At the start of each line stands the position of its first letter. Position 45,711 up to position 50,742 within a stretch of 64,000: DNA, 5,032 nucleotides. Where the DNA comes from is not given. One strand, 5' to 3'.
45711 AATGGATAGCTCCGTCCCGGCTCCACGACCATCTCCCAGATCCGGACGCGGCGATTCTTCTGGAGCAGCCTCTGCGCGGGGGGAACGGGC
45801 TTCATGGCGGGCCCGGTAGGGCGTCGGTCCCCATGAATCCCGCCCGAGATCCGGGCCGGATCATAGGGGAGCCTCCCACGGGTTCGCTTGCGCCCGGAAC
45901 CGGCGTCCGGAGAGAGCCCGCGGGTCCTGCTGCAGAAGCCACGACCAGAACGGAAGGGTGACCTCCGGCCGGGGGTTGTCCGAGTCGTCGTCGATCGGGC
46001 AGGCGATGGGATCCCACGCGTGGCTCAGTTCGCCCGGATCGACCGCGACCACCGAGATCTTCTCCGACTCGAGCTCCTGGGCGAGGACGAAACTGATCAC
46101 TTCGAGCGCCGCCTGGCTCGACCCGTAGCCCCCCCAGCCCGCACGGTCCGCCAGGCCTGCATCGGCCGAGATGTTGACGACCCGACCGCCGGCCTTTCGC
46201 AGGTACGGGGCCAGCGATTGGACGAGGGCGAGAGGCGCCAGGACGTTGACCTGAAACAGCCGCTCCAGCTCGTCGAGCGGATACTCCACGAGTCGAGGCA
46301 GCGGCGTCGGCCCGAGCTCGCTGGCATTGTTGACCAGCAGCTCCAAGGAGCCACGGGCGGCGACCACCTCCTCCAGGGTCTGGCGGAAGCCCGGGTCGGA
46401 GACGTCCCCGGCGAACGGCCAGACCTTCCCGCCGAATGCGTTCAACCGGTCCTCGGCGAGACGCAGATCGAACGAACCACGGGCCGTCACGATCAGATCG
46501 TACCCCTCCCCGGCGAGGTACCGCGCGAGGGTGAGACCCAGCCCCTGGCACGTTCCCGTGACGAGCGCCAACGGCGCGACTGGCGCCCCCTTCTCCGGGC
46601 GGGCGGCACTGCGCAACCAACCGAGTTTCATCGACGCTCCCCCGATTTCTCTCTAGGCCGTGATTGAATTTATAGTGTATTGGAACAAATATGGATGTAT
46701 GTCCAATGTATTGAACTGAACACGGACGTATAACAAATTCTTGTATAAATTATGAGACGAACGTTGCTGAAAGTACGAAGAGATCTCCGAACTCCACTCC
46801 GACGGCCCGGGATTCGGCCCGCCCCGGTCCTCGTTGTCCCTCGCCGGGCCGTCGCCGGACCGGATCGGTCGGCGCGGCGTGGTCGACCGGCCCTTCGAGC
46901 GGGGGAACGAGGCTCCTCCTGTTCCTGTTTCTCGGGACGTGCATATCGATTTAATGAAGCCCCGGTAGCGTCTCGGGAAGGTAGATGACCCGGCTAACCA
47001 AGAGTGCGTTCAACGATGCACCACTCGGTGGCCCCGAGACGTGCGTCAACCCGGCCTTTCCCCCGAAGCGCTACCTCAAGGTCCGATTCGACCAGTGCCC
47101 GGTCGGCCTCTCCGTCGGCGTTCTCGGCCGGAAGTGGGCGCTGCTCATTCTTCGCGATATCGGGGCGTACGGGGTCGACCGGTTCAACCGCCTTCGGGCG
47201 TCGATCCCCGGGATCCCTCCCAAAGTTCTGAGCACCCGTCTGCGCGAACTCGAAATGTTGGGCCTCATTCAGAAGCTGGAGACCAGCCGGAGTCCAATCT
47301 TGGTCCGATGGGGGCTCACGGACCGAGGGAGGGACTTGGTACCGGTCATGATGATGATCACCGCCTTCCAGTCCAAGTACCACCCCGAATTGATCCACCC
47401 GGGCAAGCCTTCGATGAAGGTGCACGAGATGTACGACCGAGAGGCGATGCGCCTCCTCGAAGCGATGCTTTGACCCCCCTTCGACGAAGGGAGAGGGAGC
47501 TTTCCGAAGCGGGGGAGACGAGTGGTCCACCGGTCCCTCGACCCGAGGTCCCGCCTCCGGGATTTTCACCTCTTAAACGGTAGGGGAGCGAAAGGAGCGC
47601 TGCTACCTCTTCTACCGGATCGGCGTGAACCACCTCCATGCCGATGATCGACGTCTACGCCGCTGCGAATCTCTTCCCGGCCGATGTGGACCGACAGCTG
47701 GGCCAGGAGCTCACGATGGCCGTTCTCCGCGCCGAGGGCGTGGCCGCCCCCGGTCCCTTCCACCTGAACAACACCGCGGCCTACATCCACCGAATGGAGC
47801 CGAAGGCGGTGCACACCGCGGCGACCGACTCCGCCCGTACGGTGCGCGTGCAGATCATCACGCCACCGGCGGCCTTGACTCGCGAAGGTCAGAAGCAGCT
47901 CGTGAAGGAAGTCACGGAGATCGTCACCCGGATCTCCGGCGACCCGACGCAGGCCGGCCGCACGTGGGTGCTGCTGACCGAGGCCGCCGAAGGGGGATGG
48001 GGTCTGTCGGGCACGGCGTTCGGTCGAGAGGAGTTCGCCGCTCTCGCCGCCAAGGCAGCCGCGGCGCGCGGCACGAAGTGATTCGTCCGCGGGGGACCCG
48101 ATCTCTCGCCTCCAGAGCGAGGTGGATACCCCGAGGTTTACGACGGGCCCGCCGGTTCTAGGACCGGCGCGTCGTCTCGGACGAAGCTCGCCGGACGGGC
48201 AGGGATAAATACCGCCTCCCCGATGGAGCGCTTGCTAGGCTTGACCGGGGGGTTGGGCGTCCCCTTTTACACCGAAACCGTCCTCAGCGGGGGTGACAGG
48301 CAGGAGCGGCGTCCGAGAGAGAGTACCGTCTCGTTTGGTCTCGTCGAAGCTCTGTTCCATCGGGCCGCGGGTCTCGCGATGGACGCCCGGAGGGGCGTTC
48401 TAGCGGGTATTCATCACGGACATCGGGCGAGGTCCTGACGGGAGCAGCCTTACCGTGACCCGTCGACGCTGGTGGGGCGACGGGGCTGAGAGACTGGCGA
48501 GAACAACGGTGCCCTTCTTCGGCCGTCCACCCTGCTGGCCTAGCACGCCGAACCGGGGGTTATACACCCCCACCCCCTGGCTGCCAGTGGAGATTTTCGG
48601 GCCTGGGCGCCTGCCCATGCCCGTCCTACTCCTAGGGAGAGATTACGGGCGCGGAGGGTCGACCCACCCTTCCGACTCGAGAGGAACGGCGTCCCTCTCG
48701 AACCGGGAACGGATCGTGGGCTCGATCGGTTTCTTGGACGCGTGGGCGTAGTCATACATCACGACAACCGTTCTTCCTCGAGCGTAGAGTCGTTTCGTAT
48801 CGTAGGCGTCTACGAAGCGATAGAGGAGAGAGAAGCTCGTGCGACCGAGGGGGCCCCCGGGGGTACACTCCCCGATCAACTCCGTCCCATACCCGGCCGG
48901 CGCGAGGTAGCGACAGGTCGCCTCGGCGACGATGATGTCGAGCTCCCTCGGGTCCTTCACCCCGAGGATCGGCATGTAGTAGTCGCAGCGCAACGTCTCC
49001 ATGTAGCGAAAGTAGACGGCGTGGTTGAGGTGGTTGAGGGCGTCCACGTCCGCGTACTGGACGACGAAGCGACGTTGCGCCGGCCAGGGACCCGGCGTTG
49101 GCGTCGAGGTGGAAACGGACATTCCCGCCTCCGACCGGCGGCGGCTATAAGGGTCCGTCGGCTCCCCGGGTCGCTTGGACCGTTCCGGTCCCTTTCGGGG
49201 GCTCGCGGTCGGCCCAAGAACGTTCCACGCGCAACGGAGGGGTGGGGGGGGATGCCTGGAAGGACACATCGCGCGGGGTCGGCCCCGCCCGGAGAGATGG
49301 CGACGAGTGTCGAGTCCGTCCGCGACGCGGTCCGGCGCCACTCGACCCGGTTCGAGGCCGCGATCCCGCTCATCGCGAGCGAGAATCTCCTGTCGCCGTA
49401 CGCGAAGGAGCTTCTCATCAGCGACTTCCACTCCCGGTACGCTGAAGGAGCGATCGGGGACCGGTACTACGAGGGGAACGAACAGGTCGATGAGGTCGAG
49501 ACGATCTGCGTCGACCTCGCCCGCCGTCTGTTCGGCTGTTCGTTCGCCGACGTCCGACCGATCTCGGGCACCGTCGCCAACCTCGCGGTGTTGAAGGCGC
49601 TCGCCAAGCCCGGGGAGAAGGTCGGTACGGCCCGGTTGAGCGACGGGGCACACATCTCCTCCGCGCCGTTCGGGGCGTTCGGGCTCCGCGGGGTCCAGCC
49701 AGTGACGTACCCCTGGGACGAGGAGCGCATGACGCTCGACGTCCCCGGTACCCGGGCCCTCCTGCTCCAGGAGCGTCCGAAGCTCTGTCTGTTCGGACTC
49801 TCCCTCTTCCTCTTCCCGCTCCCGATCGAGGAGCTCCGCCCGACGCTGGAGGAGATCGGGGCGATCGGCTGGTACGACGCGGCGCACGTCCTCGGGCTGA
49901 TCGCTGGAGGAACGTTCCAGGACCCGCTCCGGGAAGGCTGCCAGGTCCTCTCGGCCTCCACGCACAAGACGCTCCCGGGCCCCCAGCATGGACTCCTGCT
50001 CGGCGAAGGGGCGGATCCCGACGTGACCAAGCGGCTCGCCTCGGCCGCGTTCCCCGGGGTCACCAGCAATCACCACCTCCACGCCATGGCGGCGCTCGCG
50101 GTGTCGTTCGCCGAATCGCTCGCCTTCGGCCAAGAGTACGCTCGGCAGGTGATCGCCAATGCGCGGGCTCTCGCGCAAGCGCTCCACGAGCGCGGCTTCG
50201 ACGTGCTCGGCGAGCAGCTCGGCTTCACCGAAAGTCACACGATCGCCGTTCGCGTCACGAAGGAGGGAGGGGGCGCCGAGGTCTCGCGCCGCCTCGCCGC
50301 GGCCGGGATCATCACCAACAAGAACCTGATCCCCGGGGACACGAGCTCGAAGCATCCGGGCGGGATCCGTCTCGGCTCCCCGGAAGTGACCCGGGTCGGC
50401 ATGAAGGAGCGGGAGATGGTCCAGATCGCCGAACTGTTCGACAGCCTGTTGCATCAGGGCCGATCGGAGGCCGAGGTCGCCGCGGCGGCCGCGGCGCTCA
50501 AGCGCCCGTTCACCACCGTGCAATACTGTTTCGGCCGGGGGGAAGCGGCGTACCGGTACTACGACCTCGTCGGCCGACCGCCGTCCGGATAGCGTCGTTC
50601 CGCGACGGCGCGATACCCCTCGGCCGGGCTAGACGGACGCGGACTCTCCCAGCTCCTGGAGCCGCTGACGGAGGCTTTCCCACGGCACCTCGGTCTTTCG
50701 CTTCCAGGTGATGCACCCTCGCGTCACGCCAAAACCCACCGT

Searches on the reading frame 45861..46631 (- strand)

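Call 32: search_protein_families(library=pfam, proteins=[window:45861-46631:-], max_evalue=0.00001)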
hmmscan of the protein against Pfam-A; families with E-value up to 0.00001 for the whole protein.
window:45861-46631:- (256 aa): 2 families
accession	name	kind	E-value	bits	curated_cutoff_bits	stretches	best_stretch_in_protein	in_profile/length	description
PF00106.31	adh_short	-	3.7e-34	118.4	26.6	1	22-202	3-182/195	short chain dehydrogenase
PF13561.12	adh_short_C2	-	2.6e-20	73.5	27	1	29-200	6-174/236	Enoyl-(Acyl carrier protein) reductase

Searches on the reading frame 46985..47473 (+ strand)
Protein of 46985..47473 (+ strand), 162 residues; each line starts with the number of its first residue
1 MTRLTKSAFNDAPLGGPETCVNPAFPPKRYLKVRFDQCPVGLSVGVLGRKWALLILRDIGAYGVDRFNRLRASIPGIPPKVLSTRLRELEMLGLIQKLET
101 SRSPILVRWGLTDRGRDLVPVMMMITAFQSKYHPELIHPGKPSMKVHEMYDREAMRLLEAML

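Call 32: search_protein_families(library=pfam, proteins=[window:46985-47473:+], max_evalue=0.00001)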
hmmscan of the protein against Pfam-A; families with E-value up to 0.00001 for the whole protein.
window:46985-47473:+ (162 aa): 1 family
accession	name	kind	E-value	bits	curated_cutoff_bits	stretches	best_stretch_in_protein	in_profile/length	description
PF01638.23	HxlR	-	2.2e-19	69.6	20.8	1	46-134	1-88/91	HxlR-like helix-turn-helix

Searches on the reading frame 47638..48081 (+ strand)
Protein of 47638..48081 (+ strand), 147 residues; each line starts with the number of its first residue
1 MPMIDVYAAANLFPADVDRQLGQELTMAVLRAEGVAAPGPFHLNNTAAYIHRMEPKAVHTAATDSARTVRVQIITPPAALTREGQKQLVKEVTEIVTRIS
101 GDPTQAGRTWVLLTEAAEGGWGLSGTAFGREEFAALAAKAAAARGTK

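Call 32: search_protein_families(library=pfam, proteins=[window:47638-48081:+], max_evalue=0.00001)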
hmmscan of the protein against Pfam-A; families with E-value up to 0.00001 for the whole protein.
window:47638-48081:+ (147 aa): 1 family
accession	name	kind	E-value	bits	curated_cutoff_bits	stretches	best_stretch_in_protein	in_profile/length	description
PF01361.26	Tautomerase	-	5.6e-06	26.6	22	0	78-129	10-58/60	Tautomerase enzyme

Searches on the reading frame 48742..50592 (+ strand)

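Call 32: search_protein_families(library=pfam, proteins=[window:48742-50592:+], max_evalue=0.00001)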
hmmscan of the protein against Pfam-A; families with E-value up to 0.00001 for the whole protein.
window:48742-50592:+ (616 aa): 1 family
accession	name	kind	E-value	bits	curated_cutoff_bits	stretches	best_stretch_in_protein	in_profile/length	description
PF00464.25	SHMT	-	2.2e-68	231.2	27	1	191-564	6-397/399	Serine hydroxymethyltransferase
